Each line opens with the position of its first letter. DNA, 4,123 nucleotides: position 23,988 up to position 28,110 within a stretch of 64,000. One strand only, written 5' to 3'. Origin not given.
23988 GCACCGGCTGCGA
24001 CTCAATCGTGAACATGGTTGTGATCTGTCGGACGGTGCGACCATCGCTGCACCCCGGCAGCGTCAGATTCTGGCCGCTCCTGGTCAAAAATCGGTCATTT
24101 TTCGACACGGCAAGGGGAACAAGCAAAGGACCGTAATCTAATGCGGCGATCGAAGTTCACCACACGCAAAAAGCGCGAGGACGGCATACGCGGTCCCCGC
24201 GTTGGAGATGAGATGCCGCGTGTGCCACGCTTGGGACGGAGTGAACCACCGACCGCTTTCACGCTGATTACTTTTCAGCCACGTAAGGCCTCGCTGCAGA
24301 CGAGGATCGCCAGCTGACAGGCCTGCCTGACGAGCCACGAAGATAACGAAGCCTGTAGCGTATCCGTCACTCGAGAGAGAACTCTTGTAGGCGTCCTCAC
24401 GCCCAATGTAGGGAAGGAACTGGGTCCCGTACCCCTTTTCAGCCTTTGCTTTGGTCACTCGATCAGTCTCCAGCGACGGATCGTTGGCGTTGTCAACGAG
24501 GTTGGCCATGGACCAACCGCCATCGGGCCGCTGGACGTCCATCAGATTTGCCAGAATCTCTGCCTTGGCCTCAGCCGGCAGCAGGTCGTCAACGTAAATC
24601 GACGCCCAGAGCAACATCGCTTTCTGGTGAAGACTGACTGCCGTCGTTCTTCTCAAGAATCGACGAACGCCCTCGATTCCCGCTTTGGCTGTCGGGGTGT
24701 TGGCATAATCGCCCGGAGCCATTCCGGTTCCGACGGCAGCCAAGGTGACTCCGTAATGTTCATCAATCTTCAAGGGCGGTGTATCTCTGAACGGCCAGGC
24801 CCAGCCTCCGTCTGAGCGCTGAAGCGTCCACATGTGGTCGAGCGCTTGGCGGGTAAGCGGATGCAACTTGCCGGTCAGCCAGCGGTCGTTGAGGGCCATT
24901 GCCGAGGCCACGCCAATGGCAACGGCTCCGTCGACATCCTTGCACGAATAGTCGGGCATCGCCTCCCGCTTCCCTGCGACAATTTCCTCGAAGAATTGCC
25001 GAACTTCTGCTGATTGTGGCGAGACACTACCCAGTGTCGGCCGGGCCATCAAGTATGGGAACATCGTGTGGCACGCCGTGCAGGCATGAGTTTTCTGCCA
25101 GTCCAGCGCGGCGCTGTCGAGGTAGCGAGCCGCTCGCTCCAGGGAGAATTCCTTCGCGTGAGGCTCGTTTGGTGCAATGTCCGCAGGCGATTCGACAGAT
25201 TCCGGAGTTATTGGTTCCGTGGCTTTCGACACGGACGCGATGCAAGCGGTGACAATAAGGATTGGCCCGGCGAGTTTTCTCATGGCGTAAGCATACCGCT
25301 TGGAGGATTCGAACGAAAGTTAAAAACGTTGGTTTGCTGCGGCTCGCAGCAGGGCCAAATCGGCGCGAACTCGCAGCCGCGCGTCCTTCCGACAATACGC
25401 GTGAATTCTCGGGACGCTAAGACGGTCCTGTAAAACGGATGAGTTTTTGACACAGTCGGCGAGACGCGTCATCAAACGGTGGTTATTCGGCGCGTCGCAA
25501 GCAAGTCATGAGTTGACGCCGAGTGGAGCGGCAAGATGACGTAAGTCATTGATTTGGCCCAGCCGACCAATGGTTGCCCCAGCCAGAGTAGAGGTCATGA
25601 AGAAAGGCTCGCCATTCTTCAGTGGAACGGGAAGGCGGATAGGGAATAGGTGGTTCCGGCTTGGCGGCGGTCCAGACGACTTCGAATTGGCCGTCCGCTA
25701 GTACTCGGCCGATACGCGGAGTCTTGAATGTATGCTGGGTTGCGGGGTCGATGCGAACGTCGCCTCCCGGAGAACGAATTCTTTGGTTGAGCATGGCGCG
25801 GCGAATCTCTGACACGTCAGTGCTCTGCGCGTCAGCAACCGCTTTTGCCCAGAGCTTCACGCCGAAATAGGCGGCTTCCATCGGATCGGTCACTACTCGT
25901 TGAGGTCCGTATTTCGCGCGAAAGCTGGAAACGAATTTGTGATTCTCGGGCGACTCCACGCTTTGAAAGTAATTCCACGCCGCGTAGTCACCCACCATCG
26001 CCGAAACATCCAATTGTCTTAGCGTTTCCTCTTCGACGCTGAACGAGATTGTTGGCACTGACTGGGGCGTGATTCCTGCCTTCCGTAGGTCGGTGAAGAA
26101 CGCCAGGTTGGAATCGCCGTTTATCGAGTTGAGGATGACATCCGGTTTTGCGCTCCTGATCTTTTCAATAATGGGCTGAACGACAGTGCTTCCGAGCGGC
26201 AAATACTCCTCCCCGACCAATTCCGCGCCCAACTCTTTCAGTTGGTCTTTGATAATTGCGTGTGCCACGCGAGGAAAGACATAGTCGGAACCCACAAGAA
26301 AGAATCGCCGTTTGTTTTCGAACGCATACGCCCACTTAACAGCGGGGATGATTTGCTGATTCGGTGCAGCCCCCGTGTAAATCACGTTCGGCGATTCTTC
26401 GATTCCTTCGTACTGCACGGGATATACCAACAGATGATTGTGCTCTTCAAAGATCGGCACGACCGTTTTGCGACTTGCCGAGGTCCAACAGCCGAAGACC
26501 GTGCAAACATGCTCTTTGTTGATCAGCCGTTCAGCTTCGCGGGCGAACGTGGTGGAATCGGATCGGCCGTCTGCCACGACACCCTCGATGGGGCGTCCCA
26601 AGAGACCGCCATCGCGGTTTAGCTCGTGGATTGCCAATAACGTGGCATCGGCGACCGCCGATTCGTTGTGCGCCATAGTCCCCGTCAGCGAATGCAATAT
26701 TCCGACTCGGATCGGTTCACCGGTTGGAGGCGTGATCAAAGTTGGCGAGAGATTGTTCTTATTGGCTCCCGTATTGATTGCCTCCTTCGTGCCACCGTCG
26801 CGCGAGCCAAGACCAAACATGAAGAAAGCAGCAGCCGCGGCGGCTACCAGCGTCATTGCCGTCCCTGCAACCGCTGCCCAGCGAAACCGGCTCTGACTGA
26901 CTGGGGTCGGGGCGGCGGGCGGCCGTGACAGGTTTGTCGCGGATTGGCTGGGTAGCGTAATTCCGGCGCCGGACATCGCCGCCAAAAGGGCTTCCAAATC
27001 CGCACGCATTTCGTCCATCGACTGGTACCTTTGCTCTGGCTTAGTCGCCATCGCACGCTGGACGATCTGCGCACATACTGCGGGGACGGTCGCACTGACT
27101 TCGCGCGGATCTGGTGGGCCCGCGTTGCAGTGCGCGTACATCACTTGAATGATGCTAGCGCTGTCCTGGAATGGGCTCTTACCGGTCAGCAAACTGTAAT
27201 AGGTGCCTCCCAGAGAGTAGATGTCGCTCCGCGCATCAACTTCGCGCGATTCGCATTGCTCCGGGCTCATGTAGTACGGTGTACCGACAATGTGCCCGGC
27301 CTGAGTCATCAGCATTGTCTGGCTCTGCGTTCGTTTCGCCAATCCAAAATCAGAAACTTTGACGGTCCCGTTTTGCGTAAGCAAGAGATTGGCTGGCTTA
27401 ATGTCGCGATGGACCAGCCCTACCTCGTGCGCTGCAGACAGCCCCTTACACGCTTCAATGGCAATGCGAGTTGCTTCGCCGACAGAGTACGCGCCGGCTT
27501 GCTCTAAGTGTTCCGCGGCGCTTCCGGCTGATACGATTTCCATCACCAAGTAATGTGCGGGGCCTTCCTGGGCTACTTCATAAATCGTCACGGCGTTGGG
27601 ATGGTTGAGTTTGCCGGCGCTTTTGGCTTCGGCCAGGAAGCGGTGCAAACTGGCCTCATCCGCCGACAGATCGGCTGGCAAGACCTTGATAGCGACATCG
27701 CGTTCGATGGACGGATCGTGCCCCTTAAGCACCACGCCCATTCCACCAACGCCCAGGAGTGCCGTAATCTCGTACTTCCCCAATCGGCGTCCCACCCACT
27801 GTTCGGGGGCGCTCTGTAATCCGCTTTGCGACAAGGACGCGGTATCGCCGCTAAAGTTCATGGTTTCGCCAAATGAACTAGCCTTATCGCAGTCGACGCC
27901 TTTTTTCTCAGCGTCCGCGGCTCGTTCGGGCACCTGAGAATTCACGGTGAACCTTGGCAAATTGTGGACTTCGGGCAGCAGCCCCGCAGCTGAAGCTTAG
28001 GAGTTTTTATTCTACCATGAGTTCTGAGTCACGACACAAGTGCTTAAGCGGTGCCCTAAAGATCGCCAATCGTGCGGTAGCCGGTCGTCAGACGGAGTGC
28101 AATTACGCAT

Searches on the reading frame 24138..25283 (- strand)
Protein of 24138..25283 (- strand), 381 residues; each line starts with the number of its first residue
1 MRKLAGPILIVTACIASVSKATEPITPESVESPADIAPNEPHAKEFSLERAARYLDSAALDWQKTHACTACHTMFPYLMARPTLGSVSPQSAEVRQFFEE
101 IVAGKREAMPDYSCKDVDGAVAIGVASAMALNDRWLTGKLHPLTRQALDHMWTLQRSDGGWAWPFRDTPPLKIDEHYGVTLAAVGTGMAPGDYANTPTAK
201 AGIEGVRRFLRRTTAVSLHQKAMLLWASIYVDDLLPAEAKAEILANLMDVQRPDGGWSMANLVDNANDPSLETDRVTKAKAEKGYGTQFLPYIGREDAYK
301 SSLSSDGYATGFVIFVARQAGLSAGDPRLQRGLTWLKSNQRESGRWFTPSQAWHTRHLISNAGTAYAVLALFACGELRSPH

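Call 69: search_protein_families(library=pfam, proteins=[window:24138-25283:-], max_evalue=0.001)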
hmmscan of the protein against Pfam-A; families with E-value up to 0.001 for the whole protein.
window:24138-25283:- (381 aa): 1 family
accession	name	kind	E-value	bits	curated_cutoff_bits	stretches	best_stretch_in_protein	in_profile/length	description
PF13243.12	SQHop_cyclase_C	-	3.5e-08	33.3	26.1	1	308-379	188-264/319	Squalene-hopene cyclase C-terminal domain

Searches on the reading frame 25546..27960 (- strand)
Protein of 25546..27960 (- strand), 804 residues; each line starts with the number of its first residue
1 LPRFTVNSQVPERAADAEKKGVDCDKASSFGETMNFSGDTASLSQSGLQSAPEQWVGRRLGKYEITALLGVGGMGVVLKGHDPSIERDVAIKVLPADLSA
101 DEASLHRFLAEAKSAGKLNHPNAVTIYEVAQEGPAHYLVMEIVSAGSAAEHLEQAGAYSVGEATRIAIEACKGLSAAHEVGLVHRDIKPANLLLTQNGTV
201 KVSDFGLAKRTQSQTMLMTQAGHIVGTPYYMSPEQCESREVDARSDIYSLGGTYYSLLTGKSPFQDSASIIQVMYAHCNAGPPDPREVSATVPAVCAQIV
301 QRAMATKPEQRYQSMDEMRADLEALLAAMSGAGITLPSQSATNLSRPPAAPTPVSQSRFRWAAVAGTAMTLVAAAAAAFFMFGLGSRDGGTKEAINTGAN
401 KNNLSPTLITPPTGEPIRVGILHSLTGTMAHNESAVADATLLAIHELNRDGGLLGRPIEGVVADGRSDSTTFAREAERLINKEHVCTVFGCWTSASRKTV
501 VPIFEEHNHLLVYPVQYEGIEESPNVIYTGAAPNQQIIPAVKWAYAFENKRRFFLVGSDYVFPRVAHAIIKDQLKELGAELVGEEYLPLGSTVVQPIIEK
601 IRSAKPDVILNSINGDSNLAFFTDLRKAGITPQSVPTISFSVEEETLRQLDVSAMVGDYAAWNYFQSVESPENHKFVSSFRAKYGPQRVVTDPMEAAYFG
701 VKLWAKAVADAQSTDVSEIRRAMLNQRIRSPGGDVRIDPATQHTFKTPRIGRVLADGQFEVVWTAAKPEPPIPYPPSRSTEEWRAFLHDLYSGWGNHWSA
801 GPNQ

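Call 69: search_protein_families(library=pfam, proteins=[window:25546-27960:-], max_evalue=0.001)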
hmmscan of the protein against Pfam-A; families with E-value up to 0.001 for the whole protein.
window:25546-27960:- (804 aa): 6 families
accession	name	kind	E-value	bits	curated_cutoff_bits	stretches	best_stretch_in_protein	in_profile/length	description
PF13433.12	Peripla_BP_5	-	3.9e-153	510.3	27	1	417-778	1-361/363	Periplasmic binding protein domain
PF13458.12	Peripla_BP_6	-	1.6e-73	248.8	31.7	1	416-757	1-342/343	Periplasmic binding protein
PF00069.31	Pkinase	-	4.2e-50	171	31.7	1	63-315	1-255/263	Protein kinase domain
PF07714.23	PK_Tyr_Ser-Thr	-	4.9e-36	124.8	23.1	1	65-313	3-250/258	Protein tyrosine and serine/threonine kinase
PF01094.35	ANF_receptor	-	1.3e-06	28.2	25.4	1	437-720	3-317/353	Receptor family ligand binding region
PF03109.22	ABC1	-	0.00096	18.8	22.9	0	124-215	130-221/244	ABC1 atypical kinase-like domain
